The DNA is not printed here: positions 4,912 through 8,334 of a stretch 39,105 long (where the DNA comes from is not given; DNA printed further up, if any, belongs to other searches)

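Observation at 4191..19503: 15-kb block of five consecutive T9SS-tagged secreted proteins (~5,030 aa) with no recognisable enzymes: candidate undescribed cell-surface assembly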

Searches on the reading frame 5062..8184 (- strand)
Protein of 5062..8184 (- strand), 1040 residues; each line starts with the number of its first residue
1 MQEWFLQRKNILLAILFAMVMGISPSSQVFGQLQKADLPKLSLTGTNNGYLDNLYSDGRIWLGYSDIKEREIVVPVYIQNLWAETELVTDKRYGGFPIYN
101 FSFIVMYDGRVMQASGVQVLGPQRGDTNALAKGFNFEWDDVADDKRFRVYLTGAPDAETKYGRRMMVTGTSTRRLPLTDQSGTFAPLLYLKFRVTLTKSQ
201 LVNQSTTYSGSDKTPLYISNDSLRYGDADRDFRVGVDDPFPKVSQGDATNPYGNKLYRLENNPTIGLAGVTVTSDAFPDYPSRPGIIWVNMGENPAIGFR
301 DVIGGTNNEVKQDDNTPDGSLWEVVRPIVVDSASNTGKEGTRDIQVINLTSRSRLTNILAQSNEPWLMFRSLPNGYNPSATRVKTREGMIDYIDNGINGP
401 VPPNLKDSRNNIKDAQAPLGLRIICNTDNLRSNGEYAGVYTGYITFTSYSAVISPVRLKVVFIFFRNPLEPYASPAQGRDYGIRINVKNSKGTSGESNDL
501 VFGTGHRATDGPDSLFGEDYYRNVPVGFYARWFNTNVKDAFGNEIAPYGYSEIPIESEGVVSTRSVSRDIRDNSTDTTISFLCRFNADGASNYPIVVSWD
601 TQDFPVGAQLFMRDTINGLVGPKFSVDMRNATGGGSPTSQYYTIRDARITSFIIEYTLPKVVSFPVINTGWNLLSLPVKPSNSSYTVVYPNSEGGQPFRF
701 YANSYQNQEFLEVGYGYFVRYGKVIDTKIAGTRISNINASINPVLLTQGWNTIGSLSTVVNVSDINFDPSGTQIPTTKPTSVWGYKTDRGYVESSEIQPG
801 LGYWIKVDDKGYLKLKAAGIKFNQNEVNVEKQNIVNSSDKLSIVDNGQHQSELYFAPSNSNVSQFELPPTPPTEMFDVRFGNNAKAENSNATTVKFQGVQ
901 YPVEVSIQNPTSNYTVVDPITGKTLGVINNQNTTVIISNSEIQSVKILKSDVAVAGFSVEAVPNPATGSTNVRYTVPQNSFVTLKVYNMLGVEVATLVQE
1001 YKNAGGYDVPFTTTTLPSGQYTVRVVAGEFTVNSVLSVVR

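Call 4: search_protein_families(library=pfam, proteins=[window:5062-8184:-], max_evalue=0.01)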
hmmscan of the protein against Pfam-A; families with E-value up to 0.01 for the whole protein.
window:5062-8184:- (1040 aa): 2 families
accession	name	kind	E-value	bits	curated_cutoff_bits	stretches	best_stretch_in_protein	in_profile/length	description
PF18962.6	Por_Secre_tail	-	3.5e-05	24.5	27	1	963-1029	3-66/75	Secretion system C-terminal sorting domain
PF13860.13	FlgD_ig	-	0.0075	16.7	27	0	968-1027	10-75/79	FlgD Ig-like domain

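Call 5: search_protein_families(library=ncbifam, proteins=[window:5062-8184:-], max_evalue=0.01)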
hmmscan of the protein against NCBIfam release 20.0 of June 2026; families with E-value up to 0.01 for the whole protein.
window:5062-8184:- (1040 aa): 2 families
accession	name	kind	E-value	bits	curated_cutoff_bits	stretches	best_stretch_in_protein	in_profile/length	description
TIGR04183.1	Por_Secre_tail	domain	1.7e-06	27.9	23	1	963-1032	3-65/72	T9SS type A sorting domain-containing protein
NF052323.1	T9SSA_dep_M6i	equivalog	4.7e-05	21.5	600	1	962-1027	961-1026/1043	T9SS-dependent M6-like inactivated metalloprotease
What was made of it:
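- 5065..5298 (-): D CTD (residues 963-1040). TIGR04183 at 27.9 bits (call 5).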

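Call 8: find_encoding_contigs(protein=window:5062-8184:-, flank=10000, max_places=6)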
Protein window:5062-8184:- (1040 aa): 3 contigs read that carry it; 3 places shown.
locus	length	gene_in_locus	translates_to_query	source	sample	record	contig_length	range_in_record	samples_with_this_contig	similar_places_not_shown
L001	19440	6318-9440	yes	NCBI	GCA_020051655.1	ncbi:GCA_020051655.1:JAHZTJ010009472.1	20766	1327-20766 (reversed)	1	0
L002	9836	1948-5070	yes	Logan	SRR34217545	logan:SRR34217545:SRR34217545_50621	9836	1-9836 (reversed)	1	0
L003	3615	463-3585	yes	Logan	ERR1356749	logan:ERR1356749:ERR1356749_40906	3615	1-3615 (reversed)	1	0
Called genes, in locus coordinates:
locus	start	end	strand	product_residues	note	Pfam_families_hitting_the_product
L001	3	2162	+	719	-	?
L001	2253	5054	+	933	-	PF13860:FlgD_ig (weak), PF18962:Por_Secre_tail (weak)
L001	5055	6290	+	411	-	-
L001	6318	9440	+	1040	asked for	-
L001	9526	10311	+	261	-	-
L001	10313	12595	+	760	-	PF07992:Pyr_redox_2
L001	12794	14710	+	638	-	PF13522:GATase_6, PF13537:GATase_7, PF00733:Asn_synthase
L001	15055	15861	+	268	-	PF01209:Ubie_methyltran, PF08003:Methyltransf_9, PF13489:Methyltransf_23, PF02353:CMAS, PF13847:Methyltransf_31, PF08241:Methyltransf_11, PF08242:Methyltransf_12, PF13649:Methyltransf_25, +1 more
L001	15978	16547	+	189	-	PF04542:Sigma70_r2, PF08281:Sigma70_r4_2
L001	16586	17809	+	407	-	-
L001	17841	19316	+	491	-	PF13385:Laminin_G_3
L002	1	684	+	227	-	?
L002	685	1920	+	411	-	-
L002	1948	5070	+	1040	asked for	-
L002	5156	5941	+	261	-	-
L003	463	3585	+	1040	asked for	-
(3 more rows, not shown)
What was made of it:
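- Checked: Public gene calls on identical contigs give the same sizes, 933/411/1040/261 (call 8).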

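Call 9: find_homologous_proteins(query=window:5062-8184:-, max_evalue=0.00001)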
Query window:5062-8184:- (1040 aa): 60 proteins with E <= 0.00001 among 8000 candidates.
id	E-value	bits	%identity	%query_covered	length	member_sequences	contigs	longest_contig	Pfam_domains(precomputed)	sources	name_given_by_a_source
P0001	0.0e+0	2360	100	100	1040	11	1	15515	-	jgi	-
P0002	0.0e+0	2135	88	100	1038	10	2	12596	PF18962.8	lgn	-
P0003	0.0e+0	2135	87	100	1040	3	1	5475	PF18962.8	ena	-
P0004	0.0e+0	2091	86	100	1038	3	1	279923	PF18962.8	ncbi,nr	ncbi:MAG: T9SS type A sorting domain-containing protein [Ignavibacteria bacterium]|nr:T9SS type A so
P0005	0.0e+0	1532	65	100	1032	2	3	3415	PF18962.8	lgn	-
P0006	0.0e+0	1520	64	100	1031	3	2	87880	PF18962.8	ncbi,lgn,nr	ncbi:MAG: T9SS type A sorting domain-containing protein [Bacteroidetes bacterium]|nr:T9SS type A sor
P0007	0.0e+0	1518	64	100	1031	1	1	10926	-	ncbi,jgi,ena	jgi:hypothetical protein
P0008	0.0e+0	1513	64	100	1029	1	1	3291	PF18962.8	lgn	-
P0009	0.0e+0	1503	63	100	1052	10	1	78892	-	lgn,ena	-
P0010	0.0e+0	1078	50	100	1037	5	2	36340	PF18962.8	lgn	-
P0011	0.0e+0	1070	49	100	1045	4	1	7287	PF18962.8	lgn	-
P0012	0.0e+0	1064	50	100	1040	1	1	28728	PF18962.8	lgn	-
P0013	0.0e+0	1051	50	97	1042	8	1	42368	PF18962.8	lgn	-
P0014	0.0e+0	1045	48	100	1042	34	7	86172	PF18962.8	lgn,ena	-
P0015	0.0e+0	1012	47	99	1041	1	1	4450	PF18962.8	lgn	-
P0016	1.7e-298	1011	48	99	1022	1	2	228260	PF18962.8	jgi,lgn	jgi:hypothetical protein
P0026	1.9e-189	650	39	98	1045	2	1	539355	PF18962.8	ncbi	-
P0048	3.1e-150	521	35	99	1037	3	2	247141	PF18962.8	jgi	jgi:hypothetical protein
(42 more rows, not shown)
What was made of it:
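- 5062..8184 (-): Gene D: 1040 aa, an all-β chain of about eight sandwich domains plus CTD. 58 full-length homologue clusters at 31-88% identity (call 9).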

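Call 10: find_encoding_contigs(protein=P0016, flank=10000, max_places=2)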
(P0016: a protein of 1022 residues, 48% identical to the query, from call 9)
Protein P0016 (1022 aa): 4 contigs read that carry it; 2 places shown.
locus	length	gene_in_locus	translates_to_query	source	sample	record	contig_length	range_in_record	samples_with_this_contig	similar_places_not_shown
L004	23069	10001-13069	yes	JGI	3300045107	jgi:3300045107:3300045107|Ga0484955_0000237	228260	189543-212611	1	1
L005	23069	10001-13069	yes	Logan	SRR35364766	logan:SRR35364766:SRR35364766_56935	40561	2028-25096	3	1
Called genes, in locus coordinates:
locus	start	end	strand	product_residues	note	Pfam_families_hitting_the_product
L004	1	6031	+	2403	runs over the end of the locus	PF02415:Chlam_PMP (faint), PF13860:FlgD_ig (weak), PF18962:Por_Secre_tail (weak)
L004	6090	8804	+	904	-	PF18962:Por_Secre_tail (weak)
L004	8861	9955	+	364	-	-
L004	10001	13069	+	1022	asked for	PF18962:Por_Secre_tail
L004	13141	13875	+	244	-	-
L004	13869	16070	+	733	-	PF07992:Pyr_redox_2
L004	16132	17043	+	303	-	PF16881:LIAS_N, PF04055:Radical_SAM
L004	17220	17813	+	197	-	PF00753:Lactamase_B, PF12706:Lactamase_B_2, PF23023:Anti-Pycsar_Apyc1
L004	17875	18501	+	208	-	PF13428:TPR_14 (faint)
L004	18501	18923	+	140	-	PF01894:YjbQ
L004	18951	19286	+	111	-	PF23544:AtuA_ferredoxin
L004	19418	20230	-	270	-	-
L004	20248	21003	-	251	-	PF00378:ECH_1, PF16113:ECH_2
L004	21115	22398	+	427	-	PF00155:Aminotran_1_2 (weak), PF00266:Aminotran_5, PF01053:Cys_Met_Meta_PP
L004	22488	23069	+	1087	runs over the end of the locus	PF26549:Tricorn_N, PF26550:Tricorn_2nd, PF07676:PD40, PF26549:Tricorn_N, PF26550:Tricorn_2nd, PF07676:PD40, PF14684:Tricorn_C1, PF14685:PDZ_Tricorn, +4 more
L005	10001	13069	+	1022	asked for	PF18962:Por_Secre_tail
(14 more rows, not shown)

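Call 11: find_encoding_contigs(protein=P0026, flank=10000, max_places=2)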
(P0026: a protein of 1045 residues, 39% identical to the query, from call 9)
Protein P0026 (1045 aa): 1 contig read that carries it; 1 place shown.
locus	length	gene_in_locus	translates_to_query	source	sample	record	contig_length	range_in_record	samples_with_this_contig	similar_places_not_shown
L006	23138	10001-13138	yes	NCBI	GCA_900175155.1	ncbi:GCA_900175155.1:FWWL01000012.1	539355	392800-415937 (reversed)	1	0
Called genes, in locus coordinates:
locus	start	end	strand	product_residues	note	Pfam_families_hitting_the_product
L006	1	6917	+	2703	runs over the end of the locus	PF02415:Chlam_PMP (faint), PF14870:PSII_BNR, PF15902:Sortilin-Vps10 (faint), PF14870:PSII_BNR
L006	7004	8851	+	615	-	PF18962:Por_Secre_tail (weak), PF13860:FlgD_ig (weak)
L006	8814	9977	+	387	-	PF18962:Por_Secre_tail (weak)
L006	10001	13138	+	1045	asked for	PF18962:Por_Secre_tail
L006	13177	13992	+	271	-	PF18962:Por_Secre_tail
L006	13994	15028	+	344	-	PF00535:Glycos_transf_2, PF10111:Glyco_tranf_2_2, PF13641:Glyco_tranf_2_3 (weak)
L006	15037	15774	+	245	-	-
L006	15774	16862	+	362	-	PF01075:Glyco_transf_9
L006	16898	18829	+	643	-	PF00795:CN_hydrolase, PF02540:NAD_synthase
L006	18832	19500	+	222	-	PF00072:Response_reg, PF00196:GerE, PF08281:Sigma70_r4_2 (weak)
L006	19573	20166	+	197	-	PF00072:Response_reg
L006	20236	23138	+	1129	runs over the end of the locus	PF26696:PTL_trimer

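Call 12: find_encoding_contigs(protein=P0048, flank=10000, max_places=2)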
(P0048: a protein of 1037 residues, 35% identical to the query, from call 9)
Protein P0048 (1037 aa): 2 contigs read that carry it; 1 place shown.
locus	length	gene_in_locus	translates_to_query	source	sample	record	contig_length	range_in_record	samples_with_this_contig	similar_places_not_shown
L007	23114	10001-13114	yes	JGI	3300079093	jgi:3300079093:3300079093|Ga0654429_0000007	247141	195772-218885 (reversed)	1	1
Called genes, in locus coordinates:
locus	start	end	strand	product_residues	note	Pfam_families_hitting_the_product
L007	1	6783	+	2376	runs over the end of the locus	-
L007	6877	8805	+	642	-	-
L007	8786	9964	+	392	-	-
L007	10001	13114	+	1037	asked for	PF18962:Por_Secre_tail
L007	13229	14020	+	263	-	PF18962:Por_Secre_tail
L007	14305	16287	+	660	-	PF12969:DUF3857, PF01841:Transglut_core (weak)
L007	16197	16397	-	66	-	-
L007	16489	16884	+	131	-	PF08308:PEGA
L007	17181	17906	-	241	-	PF00702:Hydrolase, PF13419:HAD_2, PF13242:Hydrolase_like (weak)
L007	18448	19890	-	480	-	PF01225:Mur_ligase (weak), PF08245:Mur_ligase_M, PF02875:Mur_ligase_C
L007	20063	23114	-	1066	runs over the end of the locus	PF01421:Reprolysin (faint), PF13688:Reprolysin_5, PF13574:Reprolysin_2 (weak), PF13582:Reprolysin_3, PF18962:Por_Secre_tail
